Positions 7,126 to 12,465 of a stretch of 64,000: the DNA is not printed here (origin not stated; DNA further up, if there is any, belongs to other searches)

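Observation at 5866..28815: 7,649-codon uninterrupted ORF: a giant archaeal surface fibre/adhesin candidate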

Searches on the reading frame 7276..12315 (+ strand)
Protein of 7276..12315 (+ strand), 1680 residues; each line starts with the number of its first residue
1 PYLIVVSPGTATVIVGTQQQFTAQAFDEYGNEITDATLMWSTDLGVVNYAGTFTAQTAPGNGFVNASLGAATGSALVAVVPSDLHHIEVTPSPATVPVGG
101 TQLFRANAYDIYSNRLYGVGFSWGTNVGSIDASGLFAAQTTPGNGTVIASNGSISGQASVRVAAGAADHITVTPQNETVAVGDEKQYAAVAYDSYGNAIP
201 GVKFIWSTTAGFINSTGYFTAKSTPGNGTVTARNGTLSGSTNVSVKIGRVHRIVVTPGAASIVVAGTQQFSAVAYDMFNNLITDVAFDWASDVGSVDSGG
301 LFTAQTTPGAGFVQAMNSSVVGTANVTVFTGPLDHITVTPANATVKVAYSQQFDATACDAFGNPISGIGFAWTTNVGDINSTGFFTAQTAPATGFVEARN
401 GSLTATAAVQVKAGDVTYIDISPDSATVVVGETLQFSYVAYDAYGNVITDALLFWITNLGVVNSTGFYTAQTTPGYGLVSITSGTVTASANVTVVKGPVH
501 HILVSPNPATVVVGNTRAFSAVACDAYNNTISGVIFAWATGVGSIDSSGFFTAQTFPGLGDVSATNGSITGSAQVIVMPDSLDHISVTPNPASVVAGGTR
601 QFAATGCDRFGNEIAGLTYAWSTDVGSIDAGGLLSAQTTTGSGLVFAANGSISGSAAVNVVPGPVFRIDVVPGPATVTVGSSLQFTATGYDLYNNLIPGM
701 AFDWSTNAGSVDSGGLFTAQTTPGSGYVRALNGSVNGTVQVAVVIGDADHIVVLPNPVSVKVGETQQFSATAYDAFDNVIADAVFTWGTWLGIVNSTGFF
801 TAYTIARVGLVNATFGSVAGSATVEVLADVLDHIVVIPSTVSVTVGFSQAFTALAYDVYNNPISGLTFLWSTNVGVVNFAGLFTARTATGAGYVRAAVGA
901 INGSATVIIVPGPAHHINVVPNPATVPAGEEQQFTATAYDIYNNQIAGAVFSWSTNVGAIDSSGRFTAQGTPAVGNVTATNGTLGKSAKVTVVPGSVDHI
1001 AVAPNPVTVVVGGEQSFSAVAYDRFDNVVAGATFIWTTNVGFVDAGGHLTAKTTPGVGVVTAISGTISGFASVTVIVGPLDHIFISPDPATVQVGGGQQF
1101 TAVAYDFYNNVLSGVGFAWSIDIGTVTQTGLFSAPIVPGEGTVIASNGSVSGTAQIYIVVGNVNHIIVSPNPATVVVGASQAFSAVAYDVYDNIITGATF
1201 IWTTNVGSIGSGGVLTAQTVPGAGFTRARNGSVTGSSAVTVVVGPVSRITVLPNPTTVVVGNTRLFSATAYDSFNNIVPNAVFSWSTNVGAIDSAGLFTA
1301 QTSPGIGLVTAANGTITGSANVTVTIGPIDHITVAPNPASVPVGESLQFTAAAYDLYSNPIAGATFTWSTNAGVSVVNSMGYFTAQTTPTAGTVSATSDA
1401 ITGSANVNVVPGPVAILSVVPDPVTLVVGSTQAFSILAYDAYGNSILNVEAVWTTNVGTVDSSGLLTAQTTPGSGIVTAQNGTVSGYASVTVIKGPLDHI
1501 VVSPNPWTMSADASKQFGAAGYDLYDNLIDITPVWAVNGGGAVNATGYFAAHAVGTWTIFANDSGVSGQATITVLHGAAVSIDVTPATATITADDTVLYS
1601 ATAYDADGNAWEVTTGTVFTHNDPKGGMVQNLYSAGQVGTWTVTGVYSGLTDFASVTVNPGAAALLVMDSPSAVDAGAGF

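Call 4: search_protein_families(library=pfam, proteins=[window:7276-12315:+], max_evalue=0.01)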
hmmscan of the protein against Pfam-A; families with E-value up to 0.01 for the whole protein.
window:7276-12315:+ (1680 aa): 4 families
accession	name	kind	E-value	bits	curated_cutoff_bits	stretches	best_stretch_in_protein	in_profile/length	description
PF02368.24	Big_2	-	1.8e-09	37.9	22.8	0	416-494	2-79/79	Bacterial Ig-like domain (group 2)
PF02369.22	Big_1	-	2.4e-07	31.2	34.9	1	173-248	6-82/93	Bacterial Ig-like domain (group 1)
PF11008.14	DUF2846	-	0.00017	22.1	34.3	0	211-251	34-74/92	Protein of unknown function (DUF2846)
PF11732.13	Thoc2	-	0.00077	19.9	27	0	818-858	4-44/76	Transcription- and export-related complex subunit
